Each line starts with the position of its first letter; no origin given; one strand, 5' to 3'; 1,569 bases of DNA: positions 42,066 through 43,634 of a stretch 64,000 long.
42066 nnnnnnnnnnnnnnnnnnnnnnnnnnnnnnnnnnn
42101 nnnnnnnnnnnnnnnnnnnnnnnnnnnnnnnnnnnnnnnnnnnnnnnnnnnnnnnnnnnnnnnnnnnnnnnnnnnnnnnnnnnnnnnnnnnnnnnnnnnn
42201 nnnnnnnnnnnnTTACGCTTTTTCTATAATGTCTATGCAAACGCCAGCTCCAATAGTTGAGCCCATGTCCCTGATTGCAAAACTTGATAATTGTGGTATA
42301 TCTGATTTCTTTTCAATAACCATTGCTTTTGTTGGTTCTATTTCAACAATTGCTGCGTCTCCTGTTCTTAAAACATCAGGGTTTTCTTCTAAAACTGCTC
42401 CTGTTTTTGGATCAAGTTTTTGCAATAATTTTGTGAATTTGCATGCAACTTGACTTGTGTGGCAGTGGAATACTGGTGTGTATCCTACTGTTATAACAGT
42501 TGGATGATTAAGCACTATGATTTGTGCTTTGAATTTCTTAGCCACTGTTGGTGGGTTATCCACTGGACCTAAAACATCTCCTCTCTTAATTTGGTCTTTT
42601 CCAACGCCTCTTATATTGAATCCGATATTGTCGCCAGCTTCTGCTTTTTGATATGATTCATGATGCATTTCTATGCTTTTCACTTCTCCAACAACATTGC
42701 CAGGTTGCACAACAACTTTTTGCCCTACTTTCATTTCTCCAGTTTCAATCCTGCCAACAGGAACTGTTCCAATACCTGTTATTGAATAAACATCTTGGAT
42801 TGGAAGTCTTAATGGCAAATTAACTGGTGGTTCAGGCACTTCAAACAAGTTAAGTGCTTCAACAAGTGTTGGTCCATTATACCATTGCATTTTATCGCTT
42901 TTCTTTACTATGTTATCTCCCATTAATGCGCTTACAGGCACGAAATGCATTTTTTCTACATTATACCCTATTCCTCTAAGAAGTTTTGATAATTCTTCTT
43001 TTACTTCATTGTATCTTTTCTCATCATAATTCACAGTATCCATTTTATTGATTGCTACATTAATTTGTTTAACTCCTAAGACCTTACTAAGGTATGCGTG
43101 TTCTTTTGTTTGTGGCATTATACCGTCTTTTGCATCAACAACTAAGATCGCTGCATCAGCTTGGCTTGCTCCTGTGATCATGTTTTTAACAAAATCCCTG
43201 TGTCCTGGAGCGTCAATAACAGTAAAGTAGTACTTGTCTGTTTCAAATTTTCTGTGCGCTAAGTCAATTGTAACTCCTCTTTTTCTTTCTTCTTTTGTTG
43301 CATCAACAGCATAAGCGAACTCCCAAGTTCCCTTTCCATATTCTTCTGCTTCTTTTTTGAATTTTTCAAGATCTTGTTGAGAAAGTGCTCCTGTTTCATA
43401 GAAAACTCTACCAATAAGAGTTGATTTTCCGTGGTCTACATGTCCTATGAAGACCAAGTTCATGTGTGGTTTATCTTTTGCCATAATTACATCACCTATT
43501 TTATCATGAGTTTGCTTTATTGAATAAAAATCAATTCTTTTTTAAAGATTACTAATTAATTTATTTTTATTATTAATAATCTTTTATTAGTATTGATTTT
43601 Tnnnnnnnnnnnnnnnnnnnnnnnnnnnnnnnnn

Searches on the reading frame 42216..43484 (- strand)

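Call 87: search_protein_families(library=pfam, proteins=[window:42216-43484:-], max_evalue=0.00001)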
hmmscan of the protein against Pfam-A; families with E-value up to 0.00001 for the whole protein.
window:42216-43484:- (423 aa): 6 families
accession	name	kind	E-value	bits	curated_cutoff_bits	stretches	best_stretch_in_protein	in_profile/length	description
PF00009.33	GTP_EFTU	-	2.1e-59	200.7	26.5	1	5-206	1-177/188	Elongation factor Tu GTP binding domain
PF22594.2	GTP-eEF1A_C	-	1.6e-35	121.9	27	1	317-416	1-100/101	GTP-eEF1A C-terminal domain-like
PF03143.23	GTP_EFTU_D3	-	8.2e-29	100.5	27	1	312-419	2-105/106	Elongation factor Tu C-terminal domain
PF03144.31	GTP_EFTU_D2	-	3.8e-19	69.3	30.3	1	239-305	1-72/73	Elongation factor Tu domain 2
PF01926.29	MMR_HSR1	-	8.9e-08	32.7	21.9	0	64-147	25-113/113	50S ribosome-binding GTPase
PF14578.12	GTP_EFTU_D4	-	7.4e-07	29.4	23.8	1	243-305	21-85/86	Elongation factor Tu domain 4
